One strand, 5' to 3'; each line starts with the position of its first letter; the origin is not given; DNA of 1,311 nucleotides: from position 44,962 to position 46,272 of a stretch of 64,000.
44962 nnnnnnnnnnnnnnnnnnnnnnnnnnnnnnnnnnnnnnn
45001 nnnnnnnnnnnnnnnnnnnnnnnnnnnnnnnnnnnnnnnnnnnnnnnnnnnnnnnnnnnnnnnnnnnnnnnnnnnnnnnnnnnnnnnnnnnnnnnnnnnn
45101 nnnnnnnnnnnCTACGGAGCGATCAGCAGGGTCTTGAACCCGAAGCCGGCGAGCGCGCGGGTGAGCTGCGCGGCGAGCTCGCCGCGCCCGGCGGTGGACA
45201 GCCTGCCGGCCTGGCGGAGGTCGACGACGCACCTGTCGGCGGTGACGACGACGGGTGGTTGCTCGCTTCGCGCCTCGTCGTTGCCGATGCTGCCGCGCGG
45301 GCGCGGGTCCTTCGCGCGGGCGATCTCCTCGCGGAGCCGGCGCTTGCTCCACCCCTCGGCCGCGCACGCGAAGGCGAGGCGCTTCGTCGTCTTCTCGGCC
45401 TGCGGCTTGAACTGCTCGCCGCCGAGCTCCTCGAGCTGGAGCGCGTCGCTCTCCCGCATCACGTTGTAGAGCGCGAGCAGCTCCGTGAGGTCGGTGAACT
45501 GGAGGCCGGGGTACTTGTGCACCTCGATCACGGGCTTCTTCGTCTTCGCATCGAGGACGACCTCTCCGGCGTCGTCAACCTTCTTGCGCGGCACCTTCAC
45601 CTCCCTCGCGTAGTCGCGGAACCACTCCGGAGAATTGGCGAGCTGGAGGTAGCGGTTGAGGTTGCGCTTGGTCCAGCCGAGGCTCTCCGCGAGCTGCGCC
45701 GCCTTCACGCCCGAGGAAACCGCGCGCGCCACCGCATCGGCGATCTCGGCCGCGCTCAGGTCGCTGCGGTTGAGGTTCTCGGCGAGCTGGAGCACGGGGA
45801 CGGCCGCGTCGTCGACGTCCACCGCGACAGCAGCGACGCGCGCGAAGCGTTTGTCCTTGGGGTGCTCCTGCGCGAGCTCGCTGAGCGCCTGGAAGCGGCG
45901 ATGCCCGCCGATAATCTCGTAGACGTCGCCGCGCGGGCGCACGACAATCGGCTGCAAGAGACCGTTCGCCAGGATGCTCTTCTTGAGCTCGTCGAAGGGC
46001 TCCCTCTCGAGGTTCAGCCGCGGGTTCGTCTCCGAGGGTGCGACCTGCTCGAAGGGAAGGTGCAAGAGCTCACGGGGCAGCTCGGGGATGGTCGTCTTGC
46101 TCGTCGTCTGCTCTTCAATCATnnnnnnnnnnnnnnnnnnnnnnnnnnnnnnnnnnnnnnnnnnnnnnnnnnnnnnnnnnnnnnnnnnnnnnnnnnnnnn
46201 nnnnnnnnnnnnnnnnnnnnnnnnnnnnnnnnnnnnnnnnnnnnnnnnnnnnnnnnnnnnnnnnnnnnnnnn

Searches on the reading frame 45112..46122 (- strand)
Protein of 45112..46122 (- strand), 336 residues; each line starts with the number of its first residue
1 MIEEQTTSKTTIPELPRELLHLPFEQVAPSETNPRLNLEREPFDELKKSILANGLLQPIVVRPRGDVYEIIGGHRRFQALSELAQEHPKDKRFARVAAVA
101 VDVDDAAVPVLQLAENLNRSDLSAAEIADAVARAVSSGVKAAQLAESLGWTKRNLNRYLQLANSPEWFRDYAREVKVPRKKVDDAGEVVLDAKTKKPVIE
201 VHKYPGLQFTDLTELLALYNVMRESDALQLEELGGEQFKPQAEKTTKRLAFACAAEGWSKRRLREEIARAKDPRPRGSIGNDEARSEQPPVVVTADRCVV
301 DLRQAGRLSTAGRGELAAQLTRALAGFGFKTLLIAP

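Call 18: search_protein_families(library=pfam, proteins=[window:45112-46122:-], max_evalue=0.01)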
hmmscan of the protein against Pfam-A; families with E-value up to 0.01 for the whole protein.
window:45112-46122:- (336 aa): 2 families
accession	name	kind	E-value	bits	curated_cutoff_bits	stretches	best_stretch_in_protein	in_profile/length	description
PF02195.25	ParB_N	-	2.9e-15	56.5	26.3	1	18-117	2-94/95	ParB N-terminal domain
PF07638.17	Sigma70_ECF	-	0.0086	16.4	21.1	0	91-170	114-181/185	ECF sigma factor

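Call 32: find_encoding_contigs(protein=window:45112-46122:-, flank=10000, max_places=6)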
Protein window:45112-46122:- (336 aa): no gene with exactly this product is on record in the collection.
